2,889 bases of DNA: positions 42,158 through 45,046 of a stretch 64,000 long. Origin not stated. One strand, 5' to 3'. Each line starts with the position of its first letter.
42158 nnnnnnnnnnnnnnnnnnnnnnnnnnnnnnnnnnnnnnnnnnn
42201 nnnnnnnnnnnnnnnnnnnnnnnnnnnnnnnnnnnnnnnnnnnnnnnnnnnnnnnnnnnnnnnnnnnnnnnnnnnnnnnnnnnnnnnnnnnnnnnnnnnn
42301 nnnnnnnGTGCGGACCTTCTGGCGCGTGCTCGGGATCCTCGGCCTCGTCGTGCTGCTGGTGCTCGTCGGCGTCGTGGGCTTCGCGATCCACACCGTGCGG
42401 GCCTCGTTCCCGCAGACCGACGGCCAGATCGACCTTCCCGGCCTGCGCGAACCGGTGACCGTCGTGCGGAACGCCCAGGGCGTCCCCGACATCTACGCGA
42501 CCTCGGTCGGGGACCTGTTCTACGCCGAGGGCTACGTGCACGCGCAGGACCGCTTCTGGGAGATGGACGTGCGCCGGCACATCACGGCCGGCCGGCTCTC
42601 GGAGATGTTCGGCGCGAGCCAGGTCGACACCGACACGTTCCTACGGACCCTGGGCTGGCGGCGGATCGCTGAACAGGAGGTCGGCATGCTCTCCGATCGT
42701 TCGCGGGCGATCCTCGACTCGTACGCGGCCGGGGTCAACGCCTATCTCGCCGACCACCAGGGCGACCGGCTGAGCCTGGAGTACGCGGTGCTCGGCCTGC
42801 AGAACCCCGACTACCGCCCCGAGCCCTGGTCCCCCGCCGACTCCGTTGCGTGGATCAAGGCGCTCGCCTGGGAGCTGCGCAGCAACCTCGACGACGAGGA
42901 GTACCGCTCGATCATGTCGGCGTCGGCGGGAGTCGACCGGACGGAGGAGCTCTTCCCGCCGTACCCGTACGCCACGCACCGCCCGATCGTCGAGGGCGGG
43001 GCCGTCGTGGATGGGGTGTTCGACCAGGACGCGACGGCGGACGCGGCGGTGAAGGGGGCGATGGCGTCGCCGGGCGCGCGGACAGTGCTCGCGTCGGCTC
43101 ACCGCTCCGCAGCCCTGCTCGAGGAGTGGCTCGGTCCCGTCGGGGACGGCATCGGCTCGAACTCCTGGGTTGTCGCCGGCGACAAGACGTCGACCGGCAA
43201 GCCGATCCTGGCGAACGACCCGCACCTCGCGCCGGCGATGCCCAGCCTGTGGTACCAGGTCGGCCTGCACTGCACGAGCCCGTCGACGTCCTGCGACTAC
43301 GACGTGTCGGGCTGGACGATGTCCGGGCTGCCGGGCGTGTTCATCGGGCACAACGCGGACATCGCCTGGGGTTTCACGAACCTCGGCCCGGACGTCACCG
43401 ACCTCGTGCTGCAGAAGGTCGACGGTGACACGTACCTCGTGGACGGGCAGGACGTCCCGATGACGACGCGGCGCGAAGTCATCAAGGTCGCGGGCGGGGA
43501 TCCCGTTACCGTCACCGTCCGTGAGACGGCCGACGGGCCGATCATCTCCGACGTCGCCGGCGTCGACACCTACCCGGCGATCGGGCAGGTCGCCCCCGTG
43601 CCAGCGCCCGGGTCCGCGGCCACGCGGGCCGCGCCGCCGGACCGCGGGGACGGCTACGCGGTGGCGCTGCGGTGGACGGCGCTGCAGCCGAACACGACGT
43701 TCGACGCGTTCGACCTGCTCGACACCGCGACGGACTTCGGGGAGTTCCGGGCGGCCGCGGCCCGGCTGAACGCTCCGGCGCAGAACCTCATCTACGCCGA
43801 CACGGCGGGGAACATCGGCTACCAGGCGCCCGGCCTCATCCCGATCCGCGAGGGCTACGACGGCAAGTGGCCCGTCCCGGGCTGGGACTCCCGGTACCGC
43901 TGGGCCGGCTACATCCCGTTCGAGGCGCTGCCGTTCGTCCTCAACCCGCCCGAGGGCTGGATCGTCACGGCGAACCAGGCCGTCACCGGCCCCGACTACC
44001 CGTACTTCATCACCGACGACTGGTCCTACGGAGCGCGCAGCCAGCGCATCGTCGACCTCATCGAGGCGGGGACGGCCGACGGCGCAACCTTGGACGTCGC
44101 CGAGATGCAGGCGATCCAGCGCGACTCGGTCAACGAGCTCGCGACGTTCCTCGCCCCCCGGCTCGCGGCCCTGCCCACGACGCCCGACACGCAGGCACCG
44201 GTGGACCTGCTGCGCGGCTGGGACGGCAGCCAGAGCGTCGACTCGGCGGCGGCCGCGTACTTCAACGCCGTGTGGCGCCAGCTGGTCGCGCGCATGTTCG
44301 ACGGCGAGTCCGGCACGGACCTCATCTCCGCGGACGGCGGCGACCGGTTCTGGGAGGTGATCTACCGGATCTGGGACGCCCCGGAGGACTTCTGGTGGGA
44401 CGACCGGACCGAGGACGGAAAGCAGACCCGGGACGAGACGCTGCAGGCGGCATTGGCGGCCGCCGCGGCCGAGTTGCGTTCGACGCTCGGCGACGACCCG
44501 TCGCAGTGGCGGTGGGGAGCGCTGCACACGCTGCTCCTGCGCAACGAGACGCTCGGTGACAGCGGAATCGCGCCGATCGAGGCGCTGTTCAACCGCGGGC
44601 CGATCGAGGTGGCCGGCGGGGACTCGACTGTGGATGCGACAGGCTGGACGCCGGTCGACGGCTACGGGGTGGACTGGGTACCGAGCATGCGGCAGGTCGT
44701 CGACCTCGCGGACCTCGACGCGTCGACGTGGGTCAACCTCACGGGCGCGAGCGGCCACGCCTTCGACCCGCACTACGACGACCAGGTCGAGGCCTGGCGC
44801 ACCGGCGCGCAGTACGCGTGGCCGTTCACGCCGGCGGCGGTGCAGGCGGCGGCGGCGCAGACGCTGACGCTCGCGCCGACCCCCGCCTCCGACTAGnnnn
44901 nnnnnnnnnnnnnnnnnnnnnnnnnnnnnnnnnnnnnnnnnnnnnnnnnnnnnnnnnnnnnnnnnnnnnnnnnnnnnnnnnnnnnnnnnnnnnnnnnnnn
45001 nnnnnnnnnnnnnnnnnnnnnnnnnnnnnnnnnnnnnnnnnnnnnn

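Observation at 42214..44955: The same 19-bp-stem / 18-nt-loop hairpin flanks both ends of a penicillin-acylase gene inserted in a conserved synteny block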

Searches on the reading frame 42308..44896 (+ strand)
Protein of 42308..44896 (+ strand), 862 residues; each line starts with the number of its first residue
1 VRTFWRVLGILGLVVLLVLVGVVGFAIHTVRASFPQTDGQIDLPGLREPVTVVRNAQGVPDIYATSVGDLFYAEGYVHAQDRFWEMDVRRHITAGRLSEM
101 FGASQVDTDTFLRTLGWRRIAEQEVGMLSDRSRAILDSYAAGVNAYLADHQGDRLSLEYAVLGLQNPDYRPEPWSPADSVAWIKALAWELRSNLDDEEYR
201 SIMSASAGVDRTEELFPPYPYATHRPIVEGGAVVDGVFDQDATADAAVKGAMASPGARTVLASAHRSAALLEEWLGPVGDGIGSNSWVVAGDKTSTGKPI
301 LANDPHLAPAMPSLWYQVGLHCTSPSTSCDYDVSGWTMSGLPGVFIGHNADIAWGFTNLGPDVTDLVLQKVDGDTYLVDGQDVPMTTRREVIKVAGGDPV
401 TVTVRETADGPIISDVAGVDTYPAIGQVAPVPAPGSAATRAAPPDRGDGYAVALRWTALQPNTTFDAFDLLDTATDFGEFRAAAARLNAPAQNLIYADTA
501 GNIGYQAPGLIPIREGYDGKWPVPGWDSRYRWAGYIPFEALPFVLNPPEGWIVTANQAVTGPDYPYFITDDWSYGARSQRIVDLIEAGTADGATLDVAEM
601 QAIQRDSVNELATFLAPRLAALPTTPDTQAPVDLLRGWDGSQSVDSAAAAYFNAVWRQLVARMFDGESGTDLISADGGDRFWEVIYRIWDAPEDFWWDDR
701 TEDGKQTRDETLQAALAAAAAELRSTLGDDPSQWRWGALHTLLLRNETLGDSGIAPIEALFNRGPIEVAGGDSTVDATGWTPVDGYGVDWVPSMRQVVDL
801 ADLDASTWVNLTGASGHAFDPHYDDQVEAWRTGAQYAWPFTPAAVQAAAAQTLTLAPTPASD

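Call 8: search_protein_families(library=pfam, proteins=[window:42308-44896:+])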
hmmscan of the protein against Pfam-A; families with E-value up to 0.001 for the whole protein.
window:42308-44896:+ (862 aa): 1 family
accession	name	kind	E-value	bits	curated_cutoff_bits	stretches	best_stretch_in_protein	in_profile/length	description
PF01804.23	Penicil_amidase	-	1.3e-240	801.5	21.3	1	49-847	1-675/675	Penicillin amidase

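Call 14: find_encoding_contigs(protein=window:42308-44896:+, flank=10000, max_places=10)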
Protein window:42308-44896:+ (862 aa): no gene with exactly this product is on record in the collection.

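Call 16: find_homologous_proteins(query=window:42308-44896:+, max_evalue=1e-50)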
Query window:42308-44896:+ (862 aa): 7969 proteins with E <= 1e-50 among 8000 candidates; the best 120 are listed.
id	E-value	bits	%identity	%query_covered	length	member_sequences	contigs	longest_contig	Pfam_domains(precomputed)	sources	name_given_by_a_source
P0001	0.0e+0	1974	100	100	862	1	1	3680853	PF01804.24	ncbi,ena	-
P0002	0.0e+0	1673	84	100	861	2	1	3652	PF01804.24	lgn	-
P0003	0.0e+0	1659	82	100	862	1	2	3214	PF01804.24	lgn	-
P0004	0.0e+0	1635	82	100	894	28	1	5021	PF01804.24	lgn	-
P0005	0.0e+0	1578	79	100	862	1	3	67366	PF01804.24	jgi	jgi:penicillin amidase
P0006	0.0e+0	1576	80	100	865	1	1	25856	PF01804.24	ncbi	-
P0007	0.0e+0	1516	76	99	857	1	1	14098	PF01804.24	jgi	jgi:penicillin G amidase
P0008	0.0e+0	1508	76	99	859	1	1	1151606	PF01804.24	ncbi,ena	-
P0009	0.0e+0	1505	76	99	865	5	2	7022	PF01804.24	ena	-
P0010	0.0e+0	1499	75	97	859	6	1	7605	PF01804.24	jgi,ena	jgi:penicillin amidase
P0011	0.0e+0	1490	75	99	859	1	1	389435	PF01804.24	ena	-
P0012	0.0e+0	1489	75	97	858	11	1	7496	PF01804.24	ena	-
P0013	0.0e+0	1470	75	97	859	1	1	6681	PF01804.24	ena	-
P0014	0.0e+0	1470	73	99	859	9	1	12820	PF01804.24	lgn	-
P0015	0.0e+0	1469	74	99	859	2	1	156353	PF01804.24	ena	-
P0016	0.0e+0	1468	74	99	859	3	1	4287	PF01804.24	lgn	-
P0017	0.0e+0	1468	73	99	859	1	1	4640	PF01804.24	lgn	-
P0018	0.0e+0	1465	74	99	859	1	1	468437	PF01804.24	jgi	jgi:penicillin amidase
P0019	0.0e+0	1462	73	99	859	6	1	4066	PF01804.24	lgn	-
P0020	0.0e+0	1461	74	99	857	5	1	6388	PF01804.24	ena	-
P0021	0.0e+0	1459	73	99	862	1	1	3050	PF01804.24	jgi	jgi:penicillin amidase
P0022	0.0e+0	1459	75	99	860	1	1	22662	PF01804.24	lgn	-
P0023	0.0e+0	1458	73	99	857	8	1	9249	PF01804.24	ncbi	ncbi:MAG: penicillin acylase family protein [Candidatus Nanopelagicales bacterium]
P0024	0.0e+0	1449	74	97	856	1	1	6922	PF01804.24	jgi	jgi:penicillin amidase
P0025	0.0e+0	1445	72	99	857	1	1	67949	PF01804.24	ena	-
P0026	0.0e+0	1441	72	100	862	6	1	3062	PF01804.24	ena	-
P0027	0.0e+0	1437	73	96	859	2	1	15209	PF01804.24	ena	-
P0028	0.0e+0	1434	72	97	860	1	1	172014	PF01804.24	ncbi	-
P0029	0.0e+0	1432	72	99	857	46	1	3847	PF01804.24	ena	-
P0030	0.0e+0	1424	72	99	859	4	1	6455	PF01804.24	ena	-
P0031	0.0e+0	1421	70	100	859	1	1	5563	PF01804.24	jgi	jgi:penicillin amidase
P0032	0.0e+0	1419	70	100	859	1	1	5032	PF01804.24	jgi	jgi:penicillin amidase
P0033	0.0e+0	1419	70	100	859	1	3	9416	PF01804.24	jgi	jgi:penicillin amidase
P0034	0.0e+0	1418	71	100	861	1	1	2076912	PF01804.24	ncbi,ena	-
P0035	0.0e+0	1415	71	99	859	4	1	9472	PF01804.24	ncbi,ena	-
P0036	0.0e+0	1409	70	99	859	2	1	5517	PF01804.24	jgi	jgi:penicillin amidase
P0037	0.0e+0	1409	71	99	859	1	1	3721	PF01804.24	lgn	-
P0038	0.0e+0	1406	70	99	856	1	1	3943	PF01804.24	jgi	jgi:penicillin amidase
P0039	0.0e+0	1404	70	99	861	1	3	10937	PF01804.24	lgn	-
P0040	0.0e+0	1393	69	99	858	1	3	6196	PF01804.24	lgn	-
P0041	0.0e+0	1393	71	97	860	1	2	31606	PF01804.24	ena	-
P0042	0.0e+0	1387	69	99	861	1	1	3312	PF01804.24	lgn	-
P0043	0.0e+0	1384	71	97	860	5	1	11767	PF01804.24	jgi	jgi:penicillin amidase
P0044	0.0e+0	1384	69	99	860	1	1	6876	PF01804.24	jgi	jgi:penicillin amidase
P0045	0.0e+0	1378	70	99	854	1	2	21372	PF01804.24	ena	-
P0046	0.0e+0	1377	70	100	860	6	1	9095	PF01804.24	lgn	-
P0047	0.0e+0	1374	76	90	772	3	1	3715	PF01804.24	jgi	jgi:penicillin amidase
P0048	0.0e+0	1370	70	98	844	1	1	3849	PF01804.24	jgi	jgi:penicillin amidase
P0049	0.0e+0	1369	69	100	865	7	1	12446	PF01804.24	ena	-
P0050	0.0e+0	1369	69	99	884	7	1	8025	PF01804.24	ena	-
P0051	0.0e+0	1369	69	100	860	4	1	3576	PF01804.24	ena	-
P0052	0.0e+0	1368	70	96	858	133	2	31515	PF01804.24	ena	-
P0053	0.0e+0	1361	68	99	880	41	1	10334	PF01804.24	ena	-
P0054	0.0e+0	1361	70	98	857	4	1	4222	PF01804.24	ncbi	ncbi:MAG: penicillin acylase family protein, partial [Actinomycetales bacterium]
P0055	0.0e+0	1358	70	96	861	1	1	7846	PF01804.24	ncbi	-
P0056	0.0e+0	1353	70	100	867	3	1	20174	PF01804.24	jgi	-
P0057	0.0e+0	1349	69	97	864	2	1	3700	PF01804.24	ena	-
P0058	0.0e+0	1347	69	99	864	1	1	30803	PF01804.24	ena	-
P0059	0.0e+0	1345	68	100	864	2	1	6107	PF01804.24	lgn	-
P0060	0.0e+0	1338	68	99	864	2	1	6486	PF01804.24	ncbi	-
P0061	0.0e+0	1337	67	99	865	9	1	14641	PF01804.24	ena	-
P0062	0.0e+0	1337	69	97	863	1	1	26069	PF01804.24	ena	-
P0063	0.0e+0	1333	68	99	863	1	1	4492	PF01804.24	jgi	-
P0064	0.0e+0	1330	67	99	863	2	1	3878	PF01804.24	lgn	-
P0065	0.0e+0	1325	68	97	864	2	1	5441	PF01804.24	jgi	-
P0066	0.0e+0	1325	67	97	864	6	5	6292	PF01804.24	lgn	-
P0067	0.0e+0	1309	67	100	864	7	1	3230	PF01804.24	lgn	-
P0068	0.0e+0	1298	66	99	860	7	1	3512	PF01804.24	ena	-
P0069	0.0e+0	1296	66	99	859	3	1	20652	PF01804.24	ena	-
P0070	0.0e+0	1296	66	99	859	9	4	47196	PF01804.24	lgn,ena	-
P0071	0.0e+0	1296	66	99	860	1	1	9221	PF01804.24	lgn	-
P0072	0.0e+0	1292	67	99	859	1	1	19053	PF01804.24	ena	-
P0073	0.0e+0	1291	66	99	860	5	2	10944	PF01804.24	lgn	-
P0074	0.0e+0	1291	66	97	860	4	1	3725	PF01804.24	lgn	-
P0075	0.0e+0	1283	65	99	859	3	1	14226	PF01804.24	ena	-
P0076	0.0e+0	1282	65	99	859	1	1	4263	PF01804.24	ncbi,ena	-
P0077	0.0e+0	1281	65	99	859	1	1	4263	PF01804.24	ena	-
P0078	0.0e+0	1280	66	99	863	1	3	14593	PF01804.24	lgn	-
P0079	0.0e+0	1279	65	99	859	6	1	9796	PF01804.24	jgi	-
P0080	0.0e+0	1279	64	99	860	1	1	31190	PF01804.24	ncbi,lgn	-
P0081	0.0e+0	1277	65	97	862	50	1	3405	PF01804.24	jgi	jgi:penicillin amidase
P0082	0.0e+0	1277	66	97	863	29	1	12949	PF01804.24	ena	-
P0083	0.0e+0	1276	65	99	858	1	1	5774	PF01804.24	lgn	-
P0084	0.0e+0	1276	65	99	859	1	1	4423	PF01804.24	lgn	-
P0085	0.0e+0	1275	65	96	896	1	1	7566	PF01804.24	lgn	-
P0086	0.0e+0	1270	65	97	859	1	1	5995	PF01804.24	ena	-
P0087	0.0e+0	1270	64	96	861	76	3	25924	PF01804.24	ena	-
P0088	0.0e+0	1268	67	97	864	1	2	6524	PF01804.24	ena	-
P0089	0.0e+0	1267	65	99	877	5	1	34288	PF01804.24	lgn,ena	-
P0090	0.0e+0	1267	64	97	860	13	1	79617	PF01804.24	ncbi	-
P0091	0.0e+0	1265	64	100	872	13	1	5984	PF01804.24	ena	-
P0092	0.0e+0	1262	65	99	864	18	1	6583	PF01804.24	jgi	jgi:penicillin amidase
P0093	0.0e+0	1260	65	96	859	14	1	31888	PF01804.24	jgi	jgi:penicillin amidase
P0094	0.0e+0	1258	65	99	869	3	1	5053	PF01804.24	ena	-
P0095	0.0e+0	1256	65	99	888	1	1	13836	PF01804.24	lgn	-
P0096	0.0e+0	1253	65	99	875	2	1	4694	PF01804.24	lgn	-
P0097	0.0e+0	1253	65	99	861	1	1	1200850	PF01804.24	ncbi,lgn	ncbi:MAG: penicillin acylase family protein [Candidatus Nanopelagicales bacterium]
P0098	0.0e+0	1249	64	100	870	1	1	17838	PF01804.24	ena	-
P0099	0.0e+0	1248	64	100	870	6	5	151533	PF01804.24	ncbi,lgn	-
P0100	0.0e+0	1248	64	100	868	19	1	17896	PF01804.24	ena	-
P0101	0.0e+0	1241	64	99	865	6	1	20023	PF01804.24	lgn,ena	-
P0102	0.0e+0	1241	65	97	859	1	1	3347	PF01804.24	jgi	-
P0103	0.0e+0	1240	64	98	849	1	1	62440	PF01804.24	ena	-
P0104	0.0e+0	1239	64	100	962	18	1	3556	PF01804.24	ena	-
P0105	0.0e+0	1237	64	97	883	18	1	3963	PF01804.24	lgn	-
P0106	0.0e+0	1235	65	97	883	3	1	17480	PF01804.24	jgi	jgi:penicillin amidase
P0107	0.0e+0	1234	64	100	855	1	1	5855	PF01804.24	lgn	-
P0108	0.0e+0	1233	63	97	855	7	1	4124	PF01804.24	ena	-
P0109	0.0e+0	1227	63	99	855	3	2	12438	PF01804.24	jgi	jgi:penicillin amidase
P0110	0.0e+0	1224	64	97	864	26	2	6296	PF01804.24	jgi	-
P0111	0.0e+0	1221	63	100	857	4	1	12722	PF01804.24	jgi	jgi:penicillin amidase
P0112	0.0e+0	1221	63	99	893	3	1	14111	PF01804.24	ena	-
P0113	0.0e+0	1214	61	99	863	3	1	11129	PF01804.24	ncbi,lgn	ncbi:MAG: hypothetical protein RJB01_581 [Actinomycetota bacterium]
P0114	0.0e+0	1213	62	97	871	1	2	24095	PF01804.24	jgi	jgi:penicillin amidase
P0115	0.0e+0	1210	64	97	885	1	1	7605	PF01804.24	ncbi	-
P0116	0.0e+0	1208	61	99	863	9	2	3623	PF01804.24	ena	-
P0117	0.0e+0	1207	62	99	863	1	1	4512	PF01804.24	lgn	-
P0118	0.0e+0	1204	62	100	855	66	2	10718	PF01804.24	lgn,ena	-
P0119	0.0e+0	1202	61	99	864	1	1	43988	PF01804.24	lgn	-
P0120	0.0e+0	1200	64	95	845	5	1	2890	PF01804.24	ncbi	ncbi:MAG: penicillin acylase family protein, partial [Actinomycetales bacterium]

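Call 17: find_encoding_contigs(protein=P0001, flank=10000, max_places=5)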
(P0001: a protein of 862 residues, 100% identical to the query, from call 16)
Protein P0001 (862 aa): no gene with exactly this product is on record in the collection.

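Call 18: find_encoding_contigs(protein=P0005, flank=10000, max_places=5)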
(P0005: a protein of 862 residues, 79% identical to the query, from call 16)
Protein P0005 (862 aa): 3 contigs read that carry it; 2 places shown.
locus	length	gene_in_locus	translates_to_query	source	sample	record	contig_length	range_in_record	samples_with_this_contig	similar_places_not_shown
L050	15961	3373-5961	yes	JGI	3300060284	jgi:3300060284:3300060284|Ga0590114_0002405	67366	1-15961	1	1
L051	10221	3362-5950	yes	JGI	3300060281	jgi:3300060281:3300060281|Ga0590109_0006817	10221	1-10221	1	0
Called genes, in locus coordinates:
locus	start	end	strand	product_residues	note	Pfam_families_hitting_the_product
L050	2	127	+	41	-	?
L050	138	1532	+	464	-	PF00202:Aminotran_3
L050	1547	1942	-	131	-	PF01741:MscL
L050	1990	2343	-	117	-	-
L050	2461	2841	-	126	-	PF00583:Acetyltransf_1, PF13673:Acetyltransf_10 (weak), PF13508:Acetyltransf_7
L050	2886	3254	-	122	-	PF09723:Zn_ribbon_8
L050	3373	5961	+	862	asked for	PF01804:Penicil_amidase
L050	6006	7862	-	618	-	PF00884:Sulfatase, PF01663:Phosphodiest (weak)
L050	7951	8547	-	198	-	PF01812:5-FTHF_cyc-lig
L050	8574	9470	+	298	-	PF00483:NTP_transferase, PF12804:NTP_transf_3 (weak)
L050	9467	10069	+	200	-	PF13302:Acetyltransf_3, PF13420:Acetyltransf_4, PF00583:Acetyltransf_1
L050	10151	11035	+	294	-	PF28211:GlpR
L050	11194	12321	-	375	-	PF13439:Glyco_transf_4 (weak), PF00201:UDPGT (weak), PF06722:EryCIII-like_C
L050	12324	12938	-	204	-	PF00440:TetR_N (weak)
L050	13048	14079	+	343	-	PF14226:DIOX_N, PF03171:2OG-FeII_Oxy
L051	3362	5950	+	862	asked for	PF01804:Penicil_amidase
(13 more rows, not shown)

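Call 19: find_encoding_contigs(protein=P0006, flank=10000, max_places=5)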
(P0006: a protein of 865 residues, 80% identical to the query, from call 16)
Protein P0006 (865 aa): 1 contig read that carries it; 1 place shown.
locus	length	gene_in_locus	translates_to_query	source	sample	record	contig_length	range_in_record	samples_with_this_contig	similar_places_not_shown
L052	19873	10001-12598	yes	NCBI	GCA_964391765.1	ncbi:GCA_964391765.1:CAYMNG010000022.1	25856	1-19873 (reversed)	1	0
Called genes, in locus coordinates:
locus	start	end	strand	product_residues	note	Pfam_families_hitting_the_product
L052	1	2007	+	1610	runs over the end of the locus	PF21075:GDH_ACT1, PF21073:GDH_HM1, PF21076:GDH_ACT2, PF21079:GDH_HM2, PF21077:GDH_ACT3, PF21078:GDH_HM3, PF05088:Bac_GDH_CD, PF21074:GDH_C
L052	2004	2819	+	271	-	PF12146:Hydrolase_4, PF00561:Abhydrolase_1, PF12697:Abhydrolase_6, PF06821:Ser_hydrolase (weak)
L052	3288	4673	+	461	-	PF01565:FAD_binding_4, PF02913:FAD-oxidase_C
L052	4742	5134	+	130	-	-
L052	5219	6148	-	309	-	-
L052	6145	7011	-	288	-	-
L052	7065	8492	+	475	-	PF00202:Aminotran_3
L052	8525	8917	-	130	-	PF01741:MscL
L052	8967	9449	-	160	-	-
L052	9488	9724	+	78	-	-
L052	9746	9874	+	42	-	-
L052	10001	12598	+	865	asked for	PF01804:Penicil_amidase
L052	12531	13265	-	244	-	PF00440:TetR_N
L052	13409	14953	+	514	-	PF01266:DAO (faint), PF01494:FAD_binding_3, PF07992:Pyr_redox_2 (faint)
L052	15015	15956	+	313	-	PF22632:BphC_D1, PF00903:Glyoxalase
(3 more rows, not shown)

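Call 25: find_encoding_contigs(protein=P0002, flank=10000, max_places=4)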
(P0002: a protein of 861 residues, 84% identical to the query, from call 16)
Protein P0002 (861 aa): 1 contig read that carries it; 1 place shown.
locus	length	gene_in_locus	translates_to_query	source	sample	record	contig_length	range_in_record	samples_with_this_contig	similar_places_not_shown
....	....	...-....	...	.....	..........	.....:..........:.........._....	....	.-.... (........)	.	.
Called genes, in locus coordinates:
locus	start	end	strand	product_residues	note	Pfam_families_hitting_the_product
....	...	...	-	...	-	-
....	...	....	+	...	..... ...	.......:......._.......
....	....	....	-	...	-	?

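Call 26: find_encoding_contigs(protein=P0004, flank=10000, max_places=4)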
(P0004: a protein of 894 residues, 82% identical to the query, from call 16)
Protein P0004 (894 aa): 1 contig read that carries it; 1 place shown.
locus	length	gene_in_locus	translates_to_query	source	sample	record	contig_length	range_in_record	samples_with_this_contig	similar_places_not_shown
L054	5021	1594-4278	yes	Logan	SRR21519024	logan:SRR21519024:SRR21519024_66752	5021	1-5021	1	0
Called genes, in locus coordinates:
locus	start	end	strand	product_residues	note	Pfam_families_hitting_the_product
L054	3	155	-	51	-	?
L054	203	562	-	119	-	-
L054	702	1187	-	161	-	PF00583:Acetyltransf_1, PF13508:Acetyltransf_7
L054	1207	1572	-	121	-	PF09723:Zn_ribbon_8, PF24441:DUF7560 (faint)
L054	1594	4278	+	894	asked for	PF01804:Penicil_amidase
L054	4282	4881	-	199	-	PF01812:5-FTHF_cyc-lig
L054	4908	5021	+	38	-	?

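Call 27: list_cluster_members(proteins=[P0001])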
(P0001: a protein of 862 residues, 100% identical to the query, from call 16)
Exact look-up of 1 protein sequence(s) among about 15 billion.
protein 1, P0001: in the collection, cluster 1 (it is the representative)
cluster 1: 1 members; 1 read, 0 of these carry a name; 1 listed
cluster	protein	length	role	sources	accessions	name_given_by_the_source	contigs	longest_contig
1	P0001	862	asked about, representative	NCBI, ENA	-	-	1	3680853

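Call 69: find_encoding_contigs(protein=P0008, flank=10000, max_places=2)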
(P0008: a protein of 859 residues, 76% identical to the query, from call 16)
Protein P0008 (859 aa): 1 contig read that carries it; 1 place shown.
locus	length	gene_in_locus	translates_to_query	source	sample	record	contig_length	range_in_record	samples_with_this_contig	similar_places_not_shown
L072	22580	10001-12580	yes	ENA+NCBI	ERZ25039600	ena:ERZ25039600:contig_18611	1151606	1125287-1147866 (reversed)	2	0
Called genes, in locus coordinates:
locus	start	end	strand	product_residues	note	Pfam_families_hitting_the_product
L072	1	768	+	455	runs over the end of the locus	PF01565:FAD_binding_4, PF02913:FAD-oxidase_C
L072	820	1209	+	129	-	-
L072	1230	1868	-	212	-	PF00440:TetR_N, PF17920:TetR_C_16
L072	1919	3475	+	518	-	PF07690:MFS_1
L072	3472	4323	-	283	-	PF13489:Methyltransf_23, PF08241:Methyltransf_11, PF08242:Methyltransf_12, PF13649:Methyltransf_25 (weak)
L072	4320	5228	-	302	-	-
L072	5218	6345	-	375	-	-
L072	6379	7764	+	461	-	PF00202:Aminotran_3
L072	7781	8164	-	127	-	PF01741:MscL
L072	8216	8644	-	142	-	-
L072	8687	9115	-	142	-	PF09723:Zn_ribbon_8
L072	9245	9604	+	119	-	PF02537:CRCB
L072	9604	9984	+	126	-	PF02537:CRCB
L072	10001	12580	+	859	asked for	PF01804:Penicil_amidase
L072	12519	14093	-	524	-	PF02720:DUF222, PF01844:HNH (weak)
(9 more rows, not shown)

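Call 70: find_encoding_contigs(protein=P0034, flank=10000, max_places=2)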
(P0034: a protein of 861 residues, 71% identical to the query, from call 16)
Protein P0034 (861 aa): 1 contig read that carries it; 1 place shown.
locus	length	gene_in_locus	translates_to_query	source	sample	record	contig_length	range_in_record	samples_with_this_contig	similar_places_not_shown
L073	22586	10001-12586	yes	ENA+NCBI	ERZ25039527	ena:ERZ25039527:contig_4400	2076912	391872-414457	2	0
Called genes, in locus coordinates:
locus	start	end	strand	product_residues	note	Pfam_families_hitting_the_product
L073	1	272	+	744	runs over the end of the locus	PF13246:Cation_ATPase, PF00702:Hydrolase, PF00689:Cation_ATPase_C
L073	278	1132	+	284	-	PF03976:PPK2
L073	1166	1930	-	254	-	PF11716:MDMPI_N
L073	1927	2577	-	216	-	PF00440:TetR_N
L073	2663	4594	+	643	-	PF05649:Peptidase_M13_N, PF01431:Peptidase_M13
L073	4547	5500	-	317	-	-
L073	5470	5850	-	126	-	-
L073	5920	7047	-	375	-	PF03435:Sacchrp_dh_NADP (weak)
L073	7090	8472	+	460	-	PF00202:Aminotran_3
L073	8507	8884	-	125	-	PF01741:MscL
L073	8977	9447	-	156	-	-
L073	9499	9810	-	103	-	PF09723:Zn_ribbon_8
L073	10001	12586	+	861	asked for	PF01804:Penicil_amidase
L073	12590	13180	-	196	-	PF01812:5-FTHF_cyc-lig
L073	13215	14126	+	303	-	PF00483:NTP_transferase, PF12804:NTP_transf_3 (weak)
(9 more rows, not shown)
